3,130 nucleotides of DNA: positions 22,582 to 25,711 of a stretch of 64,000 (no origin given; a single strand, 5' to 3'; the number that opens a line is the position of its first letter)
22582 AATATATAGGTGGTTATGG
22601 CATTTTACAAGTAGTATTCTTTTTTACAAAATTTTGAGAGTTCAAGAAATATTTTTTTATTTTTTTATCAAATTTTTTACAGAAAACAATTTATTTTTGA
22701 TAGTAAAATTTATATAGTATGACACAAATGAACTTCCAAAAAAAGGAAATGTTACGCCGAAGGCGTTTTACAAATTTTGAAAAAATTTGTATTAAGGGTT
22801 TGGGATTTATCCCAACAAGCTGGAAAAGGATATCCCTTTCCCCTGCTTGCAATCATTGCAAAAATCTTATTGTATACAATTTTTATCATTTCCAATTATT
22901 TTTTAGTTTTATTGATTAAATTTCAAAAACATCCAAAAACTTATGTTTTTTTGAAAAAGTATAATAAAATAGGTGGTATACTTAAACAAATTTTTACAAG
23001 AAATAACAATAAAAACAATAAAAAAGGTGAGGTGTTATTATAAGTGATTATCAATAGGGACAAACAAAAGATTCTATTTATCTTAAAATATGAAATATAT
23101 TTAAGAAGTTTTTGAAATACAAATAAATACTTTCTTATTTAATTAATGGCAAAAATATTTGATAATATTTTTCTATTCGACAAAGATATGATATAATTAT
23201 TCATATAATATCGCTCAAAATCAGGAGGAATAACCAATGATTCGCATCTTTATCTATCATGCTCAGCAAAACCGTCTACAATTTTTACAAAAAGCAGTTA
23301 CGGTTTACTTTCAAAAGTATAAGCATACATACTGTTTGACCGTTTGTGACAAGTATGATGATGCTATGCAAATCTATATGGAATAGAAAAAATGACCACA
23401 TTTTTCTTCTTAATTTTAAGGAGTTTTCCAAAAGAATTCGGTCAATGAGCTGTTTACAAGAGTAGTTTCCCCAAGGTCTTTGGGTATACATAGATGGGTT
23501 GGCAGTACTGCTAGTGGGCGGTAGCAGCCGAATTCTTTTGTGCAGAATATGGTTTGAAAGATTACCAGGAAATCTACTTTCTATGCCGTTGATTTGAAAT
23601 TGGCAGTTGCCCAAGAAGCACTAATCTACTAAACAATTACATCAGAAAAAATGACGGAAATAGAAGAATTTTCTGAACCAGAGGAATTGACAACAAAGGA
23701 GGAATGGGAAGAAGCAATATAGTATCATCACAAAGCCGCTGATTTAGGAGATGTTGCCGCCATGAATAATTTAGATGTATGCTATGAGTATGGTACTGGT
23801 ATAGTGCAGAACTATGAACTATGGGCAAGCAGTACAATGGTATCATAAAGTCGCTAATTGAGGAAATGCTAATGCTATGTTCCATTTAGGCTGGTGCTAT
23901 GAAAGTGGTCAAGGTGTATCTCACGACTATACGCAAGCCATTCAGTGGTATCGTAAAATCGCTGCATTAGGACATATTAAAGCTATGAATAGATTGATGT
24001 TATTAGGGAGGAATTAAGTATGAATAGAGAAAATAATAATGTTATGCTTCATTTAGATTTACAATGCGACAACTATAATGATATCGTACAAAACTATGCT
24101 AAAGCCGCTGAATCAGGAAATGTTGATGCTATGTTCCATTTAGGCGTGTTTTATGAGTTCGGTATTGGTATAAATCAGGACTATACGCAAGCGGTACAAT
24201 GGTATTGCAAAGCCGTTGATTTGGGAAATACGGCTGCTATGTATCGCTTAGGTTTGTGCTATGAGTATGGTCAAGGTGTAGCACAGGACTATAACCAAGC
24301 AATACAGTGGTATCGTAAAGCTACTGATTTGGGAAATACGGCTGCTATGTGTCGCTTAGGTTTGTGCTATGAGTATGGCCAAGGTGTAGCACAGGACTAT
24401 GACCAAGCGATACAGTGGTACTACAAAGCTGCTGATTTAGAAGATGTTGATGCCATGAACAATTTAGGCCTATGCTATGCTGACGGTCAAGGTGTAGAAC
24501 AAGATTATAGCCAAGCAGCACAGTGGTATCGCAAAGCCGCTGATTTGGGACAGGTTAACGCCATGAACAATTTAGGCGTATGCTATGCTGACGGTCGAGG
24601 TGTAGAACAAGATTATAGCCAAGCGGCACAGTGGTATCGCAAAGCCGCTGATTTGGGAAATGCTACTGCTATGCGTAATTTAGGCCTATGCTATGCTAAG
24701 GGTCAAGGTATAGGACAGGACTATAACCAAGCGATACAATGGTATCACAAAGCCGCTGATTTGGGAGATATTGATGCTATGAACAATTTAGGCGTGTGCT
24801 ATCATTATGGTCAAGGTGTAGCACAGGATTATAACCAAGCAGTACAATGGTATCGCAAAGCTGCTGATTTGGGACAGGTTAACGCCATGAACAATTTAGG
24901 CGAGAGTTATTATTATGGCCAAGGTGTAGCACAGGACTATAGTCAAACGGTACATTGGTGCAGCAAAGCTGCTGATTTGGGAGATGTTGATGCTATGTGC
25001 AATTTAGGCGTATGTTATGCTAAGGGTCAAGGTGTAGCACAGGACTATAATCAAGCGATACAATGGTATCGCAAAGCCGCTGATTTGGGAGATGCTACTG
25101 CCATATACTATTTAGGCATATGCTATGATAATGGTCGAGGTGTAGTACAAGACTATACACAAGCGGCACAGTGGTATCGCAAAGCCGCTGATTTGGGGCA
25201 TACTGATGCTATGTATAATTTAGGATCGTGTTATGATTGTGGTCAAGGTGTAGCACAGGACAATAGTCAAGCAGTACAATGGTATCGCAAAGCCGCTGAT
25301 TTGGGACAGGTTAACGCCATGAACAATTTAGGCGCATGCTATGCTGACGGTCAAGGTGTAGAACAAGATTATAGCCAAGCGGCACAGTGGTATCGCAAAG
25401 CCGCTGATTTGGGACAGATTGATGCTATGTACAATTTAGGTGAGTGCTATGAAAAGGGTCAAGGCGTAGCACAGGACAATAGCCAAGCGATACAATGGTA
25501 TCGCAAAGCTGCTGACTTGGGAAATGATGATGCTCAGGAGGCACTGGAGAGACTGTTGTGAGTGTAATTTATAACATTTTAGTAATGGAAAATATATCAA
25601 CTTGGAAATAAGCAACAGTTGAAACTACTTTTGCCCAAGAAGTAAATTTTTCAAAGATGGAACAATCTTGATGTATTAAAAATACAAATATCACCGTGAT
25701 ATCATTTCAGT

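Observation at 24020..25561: Intact Sel1 solenoid with a fixed scaffold and code-like variable positions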

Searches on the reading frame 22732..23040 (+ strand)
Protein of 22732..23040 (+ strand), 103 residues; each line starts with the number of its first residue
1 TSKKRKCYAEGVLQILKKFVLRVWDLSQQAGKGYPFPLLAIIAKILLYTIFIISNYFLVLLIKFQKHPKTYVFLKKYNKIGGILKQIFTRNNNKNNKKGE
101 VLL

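Call 56: search_protein_families(library=pfam, proteins=[window:22732-23040:+], max_evalue=1)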
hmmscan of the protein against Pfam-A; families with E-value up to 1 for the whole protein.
window:22732-23040:+ (103 aa): 1 family
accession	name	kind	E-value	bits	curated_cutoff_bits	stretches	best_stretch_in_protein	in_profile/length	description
PF09034.15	TRADD_N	-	0.23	12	25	1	54-91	17-52/112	TRADD, N-terminal domain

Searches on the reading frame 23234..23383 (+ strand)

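Call 56: search_protein_families(library=pfam, proteins=[window:23234-23383:+], max_evalue=1)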
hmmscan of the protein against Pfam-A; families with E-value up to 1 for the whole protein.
window:23234-23383:+ (50 aa): 1 family
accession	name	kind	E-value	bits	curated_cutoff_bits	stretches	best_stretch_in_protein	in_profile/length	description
PF18716.7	VATC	-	0.027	14.7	26.6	1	23-38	16-31/43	Vms1-associating treble clef domain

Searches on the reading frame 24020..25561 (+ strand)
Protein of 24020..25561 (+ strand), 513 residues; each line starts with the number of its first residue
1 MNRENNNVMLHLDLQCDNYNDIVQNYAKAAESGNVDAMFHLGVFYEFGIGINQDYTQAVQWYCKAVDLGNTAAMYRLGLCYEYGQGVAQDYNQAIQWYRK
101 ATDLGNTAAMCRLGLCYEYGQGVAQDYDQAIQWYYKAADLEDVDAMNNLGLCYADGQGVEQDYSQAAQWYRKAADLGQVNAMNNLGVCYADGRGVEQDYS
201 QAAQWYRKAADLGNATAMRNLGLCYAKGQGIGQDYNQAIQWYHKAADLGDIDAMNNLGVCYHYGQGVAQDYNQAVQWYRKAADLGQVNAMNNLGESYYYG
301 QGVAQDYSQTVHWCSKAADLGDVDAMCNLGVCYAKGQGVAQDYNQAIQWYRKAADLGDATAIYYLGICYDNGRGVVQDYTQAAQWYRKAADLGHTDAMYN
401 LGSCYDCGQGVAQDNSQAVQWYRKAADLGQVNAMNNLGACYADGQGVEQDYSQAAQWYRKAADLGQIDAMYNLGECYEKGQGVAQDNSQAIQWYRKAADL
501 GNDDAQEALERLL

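Call 5: search_protein_families(library=pfam, proteins=[window:24020-25561:+], max_evalue=0.01)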
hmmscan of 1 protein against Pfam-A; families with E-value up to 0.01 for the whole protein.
window:24020-25561:+ (513 aa): 17 families
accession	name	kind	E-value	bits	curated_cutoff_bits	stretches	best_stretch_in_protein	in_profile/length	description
PF08238.18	Sel1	-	5.9e-162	520.9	30.7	13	468-502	2-36/36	Sel1 repeat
PF13414.12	TPR_11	-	1.5e-16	60.2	26.8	0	89-104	8-23/42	TPR repeat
PF13176.12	TPR_7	-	9.1e-16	57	27.9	0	469-504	1-32/36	Tetratricopeptide repeat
PF13432.12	TPR_16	-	7.9e-12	45.8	32.7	0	124-178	10-62/65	Tetratricopeptide repeat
PF08289.16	Flu_M1_C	-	8.1e-11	42.4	22.3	0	24-76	46-95/97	Influenza Matrix protein (M1) C-terminal domain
PF00515.34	TPR_1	-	7.6e-09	35.5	27.8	0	324-354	2-28/34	Tetratricopeptide repeat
PF04212.24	MIT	-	1.4e-08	35.1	30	0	52-68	17-33/66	MIT (microtubule interacting and transport) domain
PF20308.4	TPR-S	-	2.5e-08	34.9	27.6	0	270-367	1-96/102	Tetratricopeptide Repeats-Sensor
PF13424.12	TPR_12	-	4.9e-08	33.5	30.1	0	432-499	4-73/77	Tetratricopeptide repeat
PF13181.12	TPR_8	-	1.4e-07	31.6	25.7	0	89-104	15-30/34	Tetratricopeptide repeat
PF23310.1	TPR_27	-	3.6e-06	27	27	0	30-112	23-102/110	Plant tetratrico peptide repeats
PF01194.22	RNA_pol_N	-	1.7e-05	25.4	26.9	0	260-299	6-43/58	RNA polymerases N / 8 kDa subunit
PF20023.5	WSLR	-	2.2e-05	25.1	27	0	473-493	9-29/39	Wolframin Sel1-like repeat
PF21214.3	SelB_WH_2nd_bact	-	3.6e-05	24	27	0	409-434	28-53/59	Selenocysteine-specific elongation factor, winged helix domain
PF13431.12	TPR_17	-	5.2e-05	23.7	24.4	0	33-60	11-34/34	Tetratricopeptide repeat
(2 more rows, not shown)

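Call 12: find_homologous_proteins(query=window:24020-25561:+)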
Query window:24020-25561:+ (513 aa): 7887 proteins with E <= 0.001 among 8000 candidates; the best 120 are listed.
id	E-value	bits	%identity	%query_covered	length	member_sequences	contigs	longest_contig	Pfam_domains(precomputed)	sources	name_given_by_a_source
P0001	2.1e-211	721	49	88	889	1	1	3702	PF17820.8,PF00656.28,PF08289.17,PF00595.30,PF13180.13,PF08238.19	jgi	jgi:TPR repeat protein/uncharacterized caspase-like protein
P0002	4.6e-176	604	55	71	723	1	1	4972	PF07714.24,PF00069.32,PF08289.17,PF03109.23,PF13432.13,PF08238.19,PF17667.8,PF01636.30,PF20308.5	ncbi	-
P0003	2.2e-166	573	50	85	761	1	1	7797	PF13365.13,PF13432.13,PF08238.19,PF20308.5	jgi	jgi:TPR repeat protein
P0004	2.6e-161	556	40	82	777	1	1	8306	PF13365.13,PF08238.19,PF00089.33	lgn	-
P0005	6.5e-156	538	46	100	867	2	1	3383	PF00656.28,PF13432.13,PF08238.19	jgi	jgi:hypothetical protein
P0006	3.9e-154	532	48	72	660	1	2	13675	PF13365.13,PF12895.14,PF23310.2,PF13432.13,PF08238.19,PF00089.33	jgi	-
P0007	2.1e-151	523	40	93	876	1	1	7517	PF07714.24,PF00069.32,PF08238.19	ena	-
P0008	2.5e-151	523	43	97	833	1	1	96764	PF07714.24,PF00069.32,PF03109.23,PF08238.19,PF01163.29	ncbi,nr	ncbi:hypothetical protein BGZ68_003712 [Mortierella alpina]|nr:hypothetical protein BGZ68_003712 [Mo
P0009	9.5e-150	518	45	83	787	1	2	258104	PF13414.13,PF13432.13,PF08238.19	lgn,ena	-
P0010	2.7e-148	513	42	85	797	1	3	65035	PF08238.19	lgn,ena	-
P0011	3.0e-147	509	48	74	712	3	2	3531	PF00069.32,PF13414.13,PF13432.13,PF08238.19,PF20308.5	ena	-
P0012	1.6e-146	507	44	83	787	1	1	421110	PF13414.13,PF13432.13,PF08238.19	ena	-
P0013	9.5e-146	504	55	86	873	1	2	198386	PF08308.18,PF13432.13,PF08238.19,PF20308.5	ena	-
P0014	7.6e-145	501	44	70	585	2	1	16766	PF08308.18,PF23310.2,PF13432.13,PF08238.19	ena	-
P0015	9.6e-145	501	43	89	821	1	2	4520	PF13432.13,PF08238.19,PF13174.13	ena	-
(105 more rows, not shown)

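Call 22: find_encoding_contigs(protein=window:24020-25561:+, flank=6000, max_places=10)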
Protein window:24020-25561:+ (513 aa): 2 contigs read that carry it; 1 place shown.
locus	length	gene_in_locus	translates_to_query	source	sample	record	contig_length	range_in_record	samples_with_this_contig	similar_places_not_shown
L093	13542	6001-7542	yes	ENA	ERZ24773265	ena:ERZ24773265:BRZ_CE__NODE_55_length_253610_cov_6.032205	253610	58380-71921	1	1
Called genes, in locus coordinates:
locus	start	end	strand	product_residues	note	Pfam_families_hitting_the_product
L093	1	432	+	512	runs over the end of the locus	PF00117:GATase, PF07722:Peptidase_C26, PF00733:Asn_synthase (weak), PF02540:NAD_synthase (weak), PF03054:tRNA_Me_trans (faint), PF00958:GMP_synt_C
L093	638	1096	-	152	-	PF01381:HTH_3 (weak)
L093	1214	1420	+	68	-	-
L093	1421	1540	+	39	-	PF14657:Arm-DNA-bind_4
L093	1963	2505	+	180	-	PF00589:Phage_integrase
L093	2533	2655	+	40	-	-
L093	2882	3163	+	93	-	-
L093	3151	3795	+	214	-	PF13481:AAA_25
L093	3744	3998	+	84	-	-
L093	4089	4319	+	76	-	-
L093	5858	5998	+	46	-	PF08238:Sel1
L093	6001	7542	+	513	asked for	-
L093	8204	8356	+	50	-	PF02583:Trns_repr_metal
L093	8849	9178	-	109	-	-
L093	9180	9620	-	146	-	-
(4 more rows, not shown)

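Call 30: search_solved_structures(query=window:24020-25561:+, max_evalue=1e-10, show_alignments=2)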
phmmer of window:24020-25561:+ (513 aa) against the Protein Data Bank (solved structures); distinct sequences matched with E-value up to 1e-10: 20.
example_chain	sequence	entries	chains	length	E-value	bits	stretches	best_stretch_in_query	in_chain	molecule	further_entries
6ok3_A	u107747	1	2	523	1.1e-93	317.7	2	146-425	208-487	Sel1 repeat protein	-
4bwr_A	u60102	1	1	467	2.4e-82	280.3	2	30-248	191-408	PROTEIN CORRESPONDING TO LOCUS C5321 FROM CFT073 E.COLI STRAIN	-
8sxq_A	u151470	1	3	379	2.7e-61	210.8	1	32-357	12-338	SEL-1 repeat protein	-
6deh_A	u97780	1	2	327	1.9e-54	188.3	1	27-293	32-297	TPR repeat protein, protein-protein interaction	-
9og0_C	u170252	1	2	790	1.3e-50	175.5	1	21-368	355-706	Protein sel-1 homolog 1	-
9uav_C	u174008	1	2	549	1.8e-50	175.1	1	21-368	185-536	Protein sel-1 homolog 1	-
8ket_C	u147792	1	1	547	2.8e-50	174.5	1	21-368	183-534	Protein sel-1 homolog 1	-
6ork_A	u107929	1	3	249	3.2e-49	171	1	55-279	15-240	Sel1 repeat protein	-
8kes_D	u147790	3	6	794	1.2e-48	169.1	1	21-368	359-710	Protein sel-1 homolog 1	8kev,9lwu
6onw_A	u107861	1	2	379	7.3e-43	150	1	204-510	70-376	Sel1 repeat protein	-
1ouv_A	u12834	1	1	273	1.2e-41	146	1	196-466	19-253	conserved hypothetical secreted protein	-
6ur7_A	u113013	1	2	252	6.3e-40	140.3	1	88-317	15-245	Sel1 repeat family protein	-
5b26_A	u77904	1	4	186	8e-29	103.7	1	167-339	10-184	Protein sel-1 homolog 1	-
6orc_A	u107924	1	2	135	2.2e-22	82.4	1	388-509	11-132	Sel1 repeat protein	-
8d9x_A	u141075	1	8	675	2.9e-22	82.1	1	341-512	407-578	Maltodextrin-binding protein,DAP3-binding cell death enhancer 1 short form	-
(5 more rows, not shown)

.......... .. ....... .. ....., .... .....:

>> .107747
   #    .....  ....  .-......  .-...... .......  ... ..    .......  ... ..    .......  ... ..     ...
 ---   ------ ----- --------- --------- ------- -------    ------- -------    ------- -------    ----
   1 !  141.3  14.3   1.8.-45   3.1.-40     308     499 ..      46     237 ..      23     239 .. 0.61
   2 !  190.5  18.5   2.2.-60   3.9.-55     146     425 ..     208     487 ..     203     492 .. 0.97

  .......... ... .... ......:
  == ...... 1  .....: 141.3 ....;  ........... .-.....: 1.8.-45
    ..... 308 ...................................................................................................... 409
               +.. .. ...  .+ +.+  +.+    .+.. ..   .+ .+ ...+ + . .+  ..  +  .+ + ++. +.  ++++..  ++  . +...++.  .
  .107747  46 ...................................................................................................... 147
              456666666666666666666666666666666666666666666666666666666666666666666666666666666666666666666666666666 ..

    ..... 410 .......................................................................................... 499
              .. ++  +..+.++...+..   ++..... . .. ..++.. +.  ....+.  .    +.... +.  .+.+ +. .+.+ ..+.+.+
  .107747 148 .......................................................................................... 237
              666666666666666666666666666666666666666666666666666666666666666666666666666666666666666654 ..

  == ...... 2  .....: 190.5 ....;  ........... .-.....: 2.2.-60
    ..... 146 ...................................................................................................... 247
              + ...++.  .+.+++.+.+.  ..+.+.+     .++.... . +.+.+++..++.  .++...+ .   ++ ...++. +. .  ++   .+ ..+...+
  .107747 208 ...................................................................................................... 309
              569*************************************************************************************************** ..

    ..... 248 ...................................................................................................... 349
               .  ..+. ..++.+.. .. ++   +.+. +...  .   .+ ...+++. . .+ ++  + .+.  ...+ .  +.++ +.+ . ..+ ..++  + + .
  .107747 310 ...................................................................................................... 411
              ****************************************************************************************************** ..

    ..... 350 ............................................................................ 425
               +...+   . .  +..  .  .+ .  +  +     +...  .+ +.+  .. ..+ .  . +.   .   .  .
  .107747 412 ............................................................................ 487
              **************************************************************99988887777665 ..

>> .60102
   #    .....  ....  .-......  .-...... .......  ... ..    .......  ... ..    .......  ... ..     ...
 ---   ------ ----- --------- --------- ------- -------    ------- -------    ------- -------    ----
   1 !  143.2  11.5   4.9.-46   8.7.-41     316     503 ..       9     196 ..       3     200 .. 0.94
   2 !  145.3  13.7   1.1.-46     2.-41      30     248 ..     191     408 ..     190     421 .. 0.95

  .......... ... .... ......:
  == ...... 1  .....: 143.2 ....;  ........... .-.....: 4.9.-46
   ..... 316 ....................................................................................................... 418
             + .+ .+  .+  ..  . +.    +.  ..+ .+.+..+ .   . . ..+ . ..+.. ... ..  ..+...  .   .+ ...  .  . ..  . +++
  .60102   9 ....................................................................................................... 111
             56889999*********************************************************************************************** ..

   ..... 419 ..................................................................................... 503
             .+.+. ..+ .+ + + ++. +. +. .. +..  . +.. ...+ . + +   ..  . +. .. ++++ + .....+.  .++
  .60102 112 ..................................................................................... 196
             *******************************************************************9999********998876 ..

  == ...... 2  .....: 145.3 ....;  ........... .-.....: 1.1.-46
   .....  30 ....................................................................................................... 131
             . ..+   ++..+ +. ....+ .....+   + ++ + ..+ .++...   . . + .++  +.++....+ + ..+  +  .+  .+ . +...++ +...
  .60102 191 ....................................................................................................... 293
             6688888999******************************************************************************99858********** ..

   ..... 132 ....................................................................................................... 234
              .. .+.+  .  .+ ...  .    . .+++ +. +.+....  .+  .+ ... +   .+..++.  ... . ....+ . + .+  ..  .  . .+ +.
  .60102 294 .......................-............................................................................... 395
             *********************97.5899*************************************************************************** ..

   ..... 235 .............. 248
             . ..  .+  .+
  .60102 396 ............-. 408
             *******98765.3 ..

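Call 41: predict_structure(protein=window:24020-25561:+)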
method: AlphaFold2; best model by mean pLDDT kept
length: 513 residues; sequences in the alignment: 1
mean_pLDDT: 85.1   pTM: 0.69
mean pLDDT of the five models: 85.1, 82.8, 82.0, 37.7, 34.9
residues with pLDDT >= 90: 198; 70-90: 272; 50-70: 27; < 50: 16
segments of 3 or more residues with pLDDT < 50: 1-15
pLDDT, mean of each block of 10 residues (from residue 1): 34 55 86 90 87 90 91 90 84 92 87 88 86 90 90 84 90 93 92 81 94 94 84 89 95 94 81 92 92 86 78 89 85 72 84 87 86 72 89 87 70 75 88 88 81 90 91 87 76 93 92 88
secondary structure, 60 per line:
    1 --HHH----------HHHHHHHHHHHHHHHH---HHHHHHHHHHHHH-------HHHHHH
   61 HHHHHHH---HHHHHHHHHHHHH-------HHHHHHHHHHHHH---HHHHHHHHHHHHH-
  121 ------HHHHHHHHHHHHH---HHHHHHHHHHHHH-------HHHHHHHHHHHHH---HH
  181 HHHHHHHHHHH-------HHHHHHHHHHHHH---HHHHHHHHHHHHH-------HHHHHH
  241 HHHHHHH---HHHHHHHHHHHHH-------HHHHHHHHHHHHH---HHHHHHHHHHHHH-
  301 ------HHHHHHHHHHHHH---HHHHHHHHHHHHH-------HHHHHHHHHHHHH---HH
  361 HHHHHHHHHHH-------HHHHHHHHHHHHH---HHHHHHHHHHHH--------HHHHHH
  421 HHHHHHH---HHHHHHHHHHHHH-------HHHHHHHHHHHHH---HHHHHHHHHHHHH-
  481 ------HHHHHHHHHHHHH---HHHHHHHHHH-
elements in order: H16-31 H35-47 H55-67 H71-83 H91-103 H107-119 H127-139 H143-155 H163-175 H179-191 H199-211 H215-227 H235-247 H251-263 H271-283 H287-299 H307-319 H323-335 H343-355 H359-371 H379-391 H395-406 H415-427 H431-443 H451-463 H467-479 H487-499 H503-512

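Call 51: fold_search(model_id=the predicted structure, library=pdb)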
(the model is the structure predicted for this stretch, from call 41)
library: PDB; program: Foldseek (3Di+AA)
matches with E <= 10: 1060; with E <= 0.001: 175
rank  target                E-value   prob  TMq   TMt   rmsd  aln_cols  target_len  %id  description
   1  6ok3_A                1.2e-25  1.00  0.60  0.61   9.8       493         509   34  Crystal structure of Sel1 repeat protein from Oxalobacter formigenes (released 2020-04-15)
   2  6ok3_B                2.2e-25  1.00  0.57  0.58   9.6       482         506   35  Crystal structure of Sel1 repeat protein from Oxalobacter formigenes (released 2020-04-15)
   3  4bwr                  5.7e-23  1.00  0.53  0.57   7.9       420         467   38  Crystal structure of c5321: a protective antigen present in uropathogenic Escherichia coli strains displaying an SLR fol (released 2013-07-24)
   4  9og0_C                1.3e-18  1.00  0.30  0.26  26.2       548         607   26  Cryo-EM structure of OS9-SEL1L-HRD1 dimer (released 2025-07-30)
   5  8ket_C                2.0e-18  1.00  0.31  0.30  26.3       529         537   28  Cryo-EM structure of HRD1-SEL1LFL-XTP3B complex (released 2025-02-19)
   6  8sxq_B                4.3e-17  1.00  0.55  0.78   4.3       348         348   35  Crystal structure of Sel-1 repeat protein LceB from Legionella pneumophila (released 2024-01-24)
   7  8sxq_A                1.1e-16  1.00  0.54  0.76   4.1       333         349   37  Crystal structure of Sel-1 repeat protein LceB from Legionella pneumophila (released 2024-01-24)
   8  8sxq_C                1.2e-15  1.00  0.53  0.74   4.5       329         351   38  Crystal structure of Sel-1 repeat protein LceB from Legionella pneumophila (released 2024-01-24)
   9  6deh_A                3.7e-14  1.00  0.49  0.73   4.5       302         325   37  Structure of LpnE Effector Protein from Legionella pneumophila (sp. Philadelphia) (released 2018-12-19)
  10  6onw_A                5.7e-13  1.00  0.51  0.72   4.2       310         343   34  Crystal structure of Sel1 repeat protein from Oxalobacter formigenes (released 2020-04-29)
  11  6onw_B                1.4e-12  1.00  0.49  0.68   4.8       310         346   34  Crystal structure of Sel1 repeat protein from Oxalobacter formigenes (released 2020-04-29)
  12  1ouv                  2.1e-12  1.00  0.42  0.74   4.1       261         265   34  Helicobacter cysteine rich protein C (HcpC) (released 2004-03-30)
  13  6ork_B                3.6e-12  1.00  0.40  0.78   4.1       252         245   37  Crystal structure of Sel1 repeat protein from Oxalobacter formigenes (released 2020-05-06)
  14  8kes_C                4.0e-12  1.00  0.28  0.35  18.1       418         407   25  Cryo-EM structure of HRD1-SEL1LX3-XTP3B complex in C1 symmetry (released 2025-02-19)
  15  6ork_A                4.3e-12  1.00  0.40  0.77   4.1       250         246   37  Crystal structure of Sel1 repeat protein from Oxalobacter formigenes (released 2020-05-06)
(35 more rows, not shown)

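Call 57: search_protein_families(library=padloc, proteins=[window:24020-25561:+], max_evalue=0.01)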
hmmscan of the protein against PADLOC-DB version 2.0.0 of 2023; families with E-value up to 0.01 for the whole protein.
window:24020-25561:+ (513 aa): 1 family
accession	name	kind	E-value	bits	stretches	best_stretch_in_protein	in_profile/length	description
PDLC00284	PtuA1|PtuA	-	1.7e-05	21.8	0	459-499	13-53/545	AAA ATPase domain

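Call 58: search_protein_families(library=ncbifam, proteins=[window:24020-25561:+], max_evalue=0.001)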
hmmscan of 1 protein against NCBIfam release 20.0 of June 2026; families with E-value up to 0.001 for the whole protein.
window:24020-25561:+ (513 aa): 4 families
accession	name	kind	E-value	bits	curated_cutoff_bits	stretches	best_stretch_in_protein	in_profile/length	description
NF033786.1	phenyl_MerG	equivalog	8e-67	225.4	350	10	329-398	71-148/217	phenylmercury resistance protein MerG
NF047621.1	FlgprotMotXVib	equivalog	2.4e-44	151.4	330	7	16-137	56-174/211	flagellar protein MotX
NF038194.1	AlgK_TPR_lipo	equivalog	7.2e-20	71.1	700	3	310-419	285-393/448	alginate biosynthesis TPR repeat lipoprotein AlgK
NF045484.1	TransRegExoR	equivalog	8.7e-20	71.1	450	2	272-403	60-205/267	exopolysaccharide production regulator ExoR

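Call 61: find_related_loci(query=window:24020-25561:+, collection=genome_contigs, flank=8000)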
Query window:24020-25561:+ (513 aa) in genome_contigs; peptide patterns used: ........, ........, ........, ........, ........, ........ (x = any residue, [..] = any of these).
84 stretches matched a pattern; 7 encode a relative of the query (tblastn E <= 1e-3); 6 distinct loci.
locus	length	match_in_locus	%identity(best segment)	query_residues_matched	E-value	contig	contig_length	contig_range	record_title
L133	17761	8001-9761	55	15-512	5e-156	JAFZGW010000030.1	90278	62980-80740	MAG: Akkermansia sp. isolate RGIG7755 Water_buffalos_Rectum-5__c91, whole genome shotgun sequence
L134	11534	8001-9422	28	9-501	8e-39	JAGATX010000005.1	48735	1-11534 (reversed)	MAG: Muribaculaceae bacterium isolate RGIG8770 Water_deer_Colon.Co__c254195, whole genome shotgun sequence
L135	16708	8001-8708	36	18-513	6e-34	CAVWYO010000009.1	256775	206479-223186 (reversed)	MAG: uncultured Alphaproteobacteria bacterium isolate MFD04944.bin.1.111 genome assembly, contig: contig_48711, whole ge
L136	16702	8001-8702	37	18-513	4e-31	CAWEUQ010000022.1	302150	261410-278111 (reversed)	MAG: uncultured Alphaproteobacteria bacterium isolate MFD05684.bin.1.407 genome assembly, contig: contig_34845, whole ge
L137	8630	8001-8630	38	18-512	3e-21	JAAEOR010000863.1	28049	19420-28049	MAG: Hyphomicrobiales bacterium isolate Cca_12 CcaG_CONTIG2810064, whole genome shotgun sequence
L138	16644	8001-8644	34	28-513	1e-15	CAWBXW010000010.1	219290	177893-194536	MAG: uncultured Alphaproteobacteria bacterium isolate MFD05442.bin.2.187 genome assembly, contig: contig_32818, whole ge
